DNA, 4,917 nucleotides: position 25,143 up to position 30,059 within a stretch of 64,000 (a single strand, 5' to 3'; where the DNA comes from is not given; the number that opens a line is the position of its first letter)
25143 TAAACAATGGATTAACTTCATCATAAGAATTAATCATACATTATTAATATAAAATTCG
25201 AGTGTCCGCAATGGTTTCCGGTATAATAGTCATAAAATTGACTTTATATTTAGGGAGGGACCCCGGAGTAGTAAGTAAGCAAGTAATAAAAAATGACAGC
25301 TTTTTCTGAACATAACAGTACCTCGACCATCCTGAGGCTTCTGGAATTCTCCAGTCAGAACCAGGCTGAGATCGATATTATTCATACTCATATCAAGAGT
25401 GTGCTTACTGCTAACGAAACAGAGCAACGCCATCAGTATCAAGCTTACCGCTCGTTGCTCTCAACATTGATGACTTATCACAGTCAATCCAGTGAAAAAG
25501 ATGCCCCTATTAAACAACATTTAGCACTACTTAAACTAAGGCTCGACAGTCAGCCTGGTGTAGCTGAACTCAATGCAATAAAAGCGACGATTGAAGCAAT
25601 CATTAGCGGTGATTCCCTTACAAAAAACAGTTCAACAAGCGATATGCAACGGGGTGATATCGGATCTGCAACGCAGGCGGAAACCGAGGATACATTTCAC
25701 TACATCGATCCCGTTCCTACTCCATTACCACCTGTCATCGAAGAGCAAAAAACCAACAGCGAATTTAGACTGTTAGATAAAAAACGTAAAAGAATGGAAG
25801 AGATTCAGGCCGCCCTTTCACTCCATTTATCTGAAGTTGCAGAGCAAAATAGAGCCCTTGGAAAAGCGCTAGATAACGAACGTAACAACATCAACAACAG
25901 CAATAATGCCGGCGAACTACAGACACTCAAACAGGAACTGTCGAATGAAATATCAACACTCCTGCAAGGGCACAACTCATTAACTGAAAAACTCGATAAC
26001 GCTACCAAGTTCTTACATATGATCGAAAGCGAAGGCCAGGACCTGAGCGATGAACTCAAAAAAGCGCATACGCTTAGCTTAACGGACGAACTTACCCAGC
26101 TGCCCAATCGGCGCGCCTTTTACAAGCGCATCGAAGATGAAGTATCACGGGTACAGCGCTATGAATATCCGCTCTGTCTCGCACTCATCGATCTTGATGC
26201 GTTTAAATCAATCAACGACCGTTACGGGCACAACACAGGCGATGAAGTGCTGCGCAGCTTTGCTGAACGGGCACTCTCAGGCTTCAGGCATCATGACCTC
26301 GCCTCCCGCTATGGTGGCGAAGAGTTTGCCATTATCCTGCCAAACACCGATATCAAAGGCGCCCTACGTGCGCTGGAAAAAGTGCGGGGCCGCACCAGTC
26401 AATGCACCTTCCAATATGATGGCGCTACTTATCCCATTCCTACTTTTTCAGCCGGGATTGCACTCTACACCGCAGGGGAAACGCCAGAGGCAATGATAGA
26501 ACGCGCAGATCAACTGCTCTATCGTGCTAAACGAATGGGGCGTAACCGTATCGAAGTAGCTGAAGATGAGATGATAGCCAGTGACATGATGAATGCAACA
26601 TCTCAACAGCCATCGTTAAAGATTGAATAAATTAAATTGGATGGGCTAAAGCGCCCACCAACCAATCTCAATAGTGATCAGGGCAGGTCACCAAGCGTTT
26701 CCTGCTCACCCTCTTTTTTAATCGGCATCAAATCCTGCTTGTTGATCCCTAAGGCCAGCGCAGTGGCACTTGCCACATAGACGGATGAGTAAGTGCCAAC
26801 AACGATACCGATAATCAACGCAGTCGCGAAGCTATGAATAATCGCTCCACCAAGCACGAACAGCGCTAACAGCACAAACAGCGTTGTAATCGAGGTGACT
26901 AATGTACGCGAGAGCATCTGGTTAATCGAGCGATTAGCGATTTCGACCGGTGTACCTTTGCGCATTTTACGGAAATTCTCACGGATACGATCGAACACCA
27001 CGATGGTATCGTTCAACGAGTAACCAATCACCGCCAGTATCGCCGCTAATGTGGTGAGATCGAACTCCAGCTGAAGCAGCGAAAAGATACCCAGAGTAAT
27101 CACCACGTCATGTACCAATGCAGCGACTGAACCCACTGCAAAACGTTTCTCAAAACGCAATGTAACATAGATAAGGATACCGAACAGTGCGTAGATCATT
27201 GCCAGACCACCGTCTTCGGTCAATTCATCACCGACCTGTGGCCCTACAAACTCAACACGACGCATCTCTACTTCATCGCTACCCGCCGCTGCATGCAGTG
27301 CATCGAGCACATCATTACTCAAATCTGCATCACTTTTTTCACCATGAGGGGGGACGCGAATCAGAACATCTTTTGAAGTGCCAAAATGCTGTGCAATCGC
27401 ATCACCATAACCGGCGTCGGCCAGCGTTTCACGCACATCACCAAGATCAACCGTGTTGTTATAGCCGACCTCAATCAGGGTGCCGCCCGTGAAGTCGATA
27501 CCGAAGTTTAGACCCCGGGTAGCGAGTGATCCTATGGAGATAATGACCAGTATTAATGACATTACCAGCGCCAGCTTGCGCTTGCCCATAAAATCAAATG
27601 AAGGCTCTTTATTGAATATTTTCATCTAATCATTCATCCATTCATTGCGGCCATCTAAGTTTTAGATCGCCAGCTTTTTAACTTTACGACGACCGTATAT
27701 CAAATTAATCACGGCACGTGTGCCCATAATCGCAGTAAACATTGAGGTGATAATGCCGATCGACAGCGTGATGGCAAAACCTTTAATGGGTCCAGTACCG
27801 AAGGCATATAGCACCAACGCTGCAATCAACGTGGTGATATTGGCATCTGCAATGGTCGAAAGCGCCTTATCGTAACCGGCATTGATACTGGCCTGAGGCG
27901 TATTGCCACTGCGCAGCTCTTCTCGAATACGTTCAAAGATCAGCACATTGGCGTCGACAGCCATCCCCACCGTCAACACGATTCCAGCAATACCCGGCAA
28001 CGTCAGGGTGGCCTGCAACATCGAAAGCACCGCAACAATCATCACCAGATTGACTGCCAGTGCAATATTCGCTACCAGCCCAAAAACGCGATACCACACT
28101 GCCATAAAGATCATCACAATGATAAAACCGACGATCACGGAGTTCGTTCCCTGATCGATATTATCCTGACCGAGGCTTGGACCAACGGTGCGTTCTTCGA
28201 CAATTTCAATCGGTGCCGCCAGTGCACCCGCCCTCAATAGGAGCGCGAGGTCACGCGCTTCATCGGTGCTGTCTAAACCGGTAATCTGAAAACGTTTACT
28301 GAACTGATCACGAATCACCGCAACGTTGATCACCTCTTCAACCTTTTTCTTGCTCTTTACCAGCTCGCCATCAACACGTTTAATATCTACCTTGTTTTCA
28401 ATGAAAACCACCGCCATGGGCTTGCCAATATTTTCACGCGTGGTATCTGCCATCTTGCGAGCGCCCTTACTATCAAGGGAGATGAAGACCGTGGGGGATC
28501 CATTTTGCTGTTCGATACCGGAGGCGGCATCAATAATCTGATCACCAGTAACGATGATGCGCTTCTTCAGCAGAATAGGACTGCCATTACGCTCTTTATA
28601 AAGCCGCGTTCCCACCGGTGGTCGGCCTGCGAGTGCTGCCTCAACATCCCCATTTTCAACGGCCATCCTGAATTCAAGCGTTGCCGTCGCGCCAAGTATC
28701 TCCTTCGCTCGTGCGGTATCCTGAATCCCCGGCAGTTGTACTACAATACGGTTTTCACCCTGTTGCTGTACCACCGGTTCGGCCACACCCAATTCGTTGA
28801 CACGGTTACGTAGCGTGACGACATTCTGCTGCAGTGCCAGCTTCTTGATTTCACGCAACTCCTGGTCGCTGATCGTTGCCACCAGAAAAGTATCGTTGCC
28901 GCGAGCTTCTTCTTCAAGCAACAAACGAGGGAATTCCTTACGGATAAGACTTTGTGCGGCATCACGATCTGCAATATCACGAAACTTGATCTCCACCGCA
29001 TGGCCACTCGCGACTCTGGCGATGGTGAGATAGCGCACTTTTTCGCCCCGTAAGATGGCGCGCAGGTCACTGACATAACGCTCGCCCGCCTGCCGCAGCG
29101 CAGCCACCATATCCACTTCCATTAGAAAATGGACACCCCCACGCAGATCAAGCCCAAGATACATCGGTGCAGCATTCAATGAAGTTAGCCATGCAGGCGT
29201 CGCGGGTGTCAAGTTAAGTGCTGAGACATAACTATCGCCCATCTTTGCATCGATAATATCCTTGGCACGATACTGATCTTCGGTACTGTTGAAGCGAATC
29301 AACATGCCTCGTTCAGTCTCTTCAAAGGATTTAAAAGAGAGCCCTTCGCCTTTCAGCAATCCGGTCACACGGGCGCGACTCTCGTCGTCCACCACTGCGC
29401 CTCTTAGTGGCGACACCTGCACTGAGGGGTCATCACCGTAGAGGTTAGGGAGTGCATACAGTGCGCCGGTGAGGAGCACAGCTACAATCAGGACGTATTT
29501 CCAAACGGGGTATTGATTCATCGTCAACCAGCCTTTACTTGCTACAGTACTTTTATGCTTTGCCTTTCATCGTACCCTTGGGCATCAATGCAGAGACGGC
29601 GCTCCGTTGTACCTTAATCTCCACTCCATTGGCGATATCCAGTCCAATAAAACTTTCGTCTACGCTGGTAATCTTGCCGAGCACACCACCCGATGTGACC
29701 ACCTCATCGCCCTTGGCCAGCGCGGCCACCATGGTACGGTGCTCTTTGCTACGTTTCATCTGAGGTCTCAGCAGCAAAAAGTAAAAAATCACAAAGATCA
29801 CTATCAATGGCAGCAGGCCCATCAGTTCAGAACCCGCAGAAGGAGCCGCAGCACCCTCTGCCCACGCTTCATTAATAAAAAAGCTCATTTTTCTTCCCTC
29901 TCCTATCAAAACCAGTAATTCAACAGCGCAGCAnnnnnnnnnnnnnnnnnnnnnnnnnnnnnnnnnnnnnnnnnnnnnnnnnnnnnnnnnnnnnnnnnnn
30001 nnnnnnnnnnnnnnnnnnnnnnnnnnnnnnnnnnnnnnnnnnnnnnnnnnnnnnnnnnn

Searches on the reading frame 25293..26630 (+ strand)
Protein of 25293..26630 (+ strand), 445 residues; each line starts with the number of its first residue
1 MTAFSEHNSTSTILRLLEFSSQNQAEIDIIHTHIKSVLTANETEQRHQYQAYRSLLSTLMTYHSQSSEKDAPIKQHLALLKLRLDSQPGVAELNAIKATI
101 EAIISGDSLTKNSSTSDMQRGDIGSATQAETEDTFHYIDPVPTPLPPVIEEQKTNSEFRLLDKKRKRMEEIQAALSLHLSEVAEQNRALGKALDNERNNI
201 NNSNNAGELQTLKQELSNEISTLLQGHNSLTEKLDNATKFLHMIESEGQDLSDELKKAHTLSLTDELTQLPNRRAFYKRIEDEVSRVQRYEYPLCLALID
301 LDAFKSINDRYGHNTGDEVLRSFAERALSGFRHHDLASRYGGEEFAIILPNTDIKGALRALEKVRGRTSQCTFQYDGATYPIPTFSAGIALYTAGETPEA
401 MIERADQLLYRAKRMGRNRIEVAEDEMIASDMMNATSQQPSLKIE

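Call 22: search_protein_families(library=pfam, proteins=[window:25293-26630:+], max_evalue=0.001)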
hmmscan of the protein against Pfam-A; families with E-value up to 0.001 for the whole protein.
window:25293-26630:+ (445 aa): 2 families
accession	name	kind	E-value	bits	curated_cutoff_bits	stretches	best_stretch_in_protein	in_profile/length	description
PF00990.26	GGDEF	-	3.1e-46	157.5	23.8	1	263-419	2-161/161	Diguanylate cyclase, GGDEF domain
PF22335.1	Cas10-Cmr2_palm2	-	7.3e-05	23.3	27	1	320-420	35-132/133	Cas10/Cmr2, second palm domain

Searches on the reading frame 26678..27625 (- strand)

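Call 22: search_protein_families(library=pfam, proteins=[window:26678-27625:-], max_evalue=0.001)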
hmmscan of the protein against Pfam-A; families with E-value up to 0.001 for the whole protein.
window:26678-27625:- (315 aa): 2 families
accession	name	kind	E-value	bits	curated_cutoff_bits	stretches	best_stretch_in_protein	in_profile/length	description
PF02355.23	SecD_SecF_C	-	1.2e-69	233.9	20.5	1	115-292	10-186/189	Protein export membrane protein SecD/SecF, C-terminal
PF07549.19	Sec_GG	-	1.5e-11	43.8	20.3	1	33-59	2-28/28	SecD/SecF GG Motif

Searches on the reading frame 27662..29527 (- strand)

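Call 22: search_protein_families(library=pfam, proteins=[window:27662-29527:-], max_evalue=0.001)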
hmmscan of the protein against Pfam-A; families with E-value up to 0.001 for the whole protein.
window:27662-29527:- (621 aa): 7 families
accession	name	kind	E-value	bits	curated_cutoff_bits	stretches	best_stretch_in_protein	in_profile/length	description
PF22599.2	SecDF_P1_head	-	7.6e-38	129.4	27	1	310-438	4-114/114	SecDF, P1 head subdomain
PF13721.11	SecD-TM1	-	9.1e-36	122.9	30.5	1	3-104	1-103/103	SecD export protein N-terminal TM region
PF21760.3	SecD_1st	-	5.7e-28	96.6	27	1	232-289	1-58/60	Protein translocase subunit SecDF, P1 domain, N-terminal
PF02355.23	SecD_SecF_C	-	1.3e-22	80.5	20.5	1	440-603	13-179/189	Protein export membrane protein SecD/SecF, C-terminal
PF03176.21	MMPL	-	1.7e-09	37.5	20.5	1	469-614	154-305/333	MMPL family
PF07549.19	Sec_GG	-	2.8e-05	23.9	20.3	1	117-140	3-26/28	SecD/SecF GG Motif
PF00873.25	ACR_tran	-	0.00016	20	28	1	462-606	339-485/1021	AcrB/AcrD/AcrF family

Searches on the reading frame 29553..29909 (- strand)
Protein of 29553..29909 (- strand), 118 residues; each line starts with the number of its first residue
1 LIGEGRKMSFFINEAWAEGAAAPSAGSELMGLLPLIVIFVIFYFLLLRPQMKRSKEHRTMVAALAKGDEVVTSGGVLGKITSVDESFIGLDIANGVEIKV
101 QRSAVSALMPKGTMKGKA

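Call 22: search_protein_families(library=pfam, proteins=[window:29553-29909:-], max_evalue=0.001)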
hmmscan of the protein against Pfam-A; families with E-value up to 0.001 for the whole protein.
window:29553-29909:- (118 aa): 1 family
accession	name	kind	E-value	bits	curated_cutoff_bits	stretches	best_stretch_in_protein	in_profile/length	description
PF02699.20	YajC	-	5.8e-31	106.6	28.2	1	31-106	2-77/78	Preprotein translocase subunit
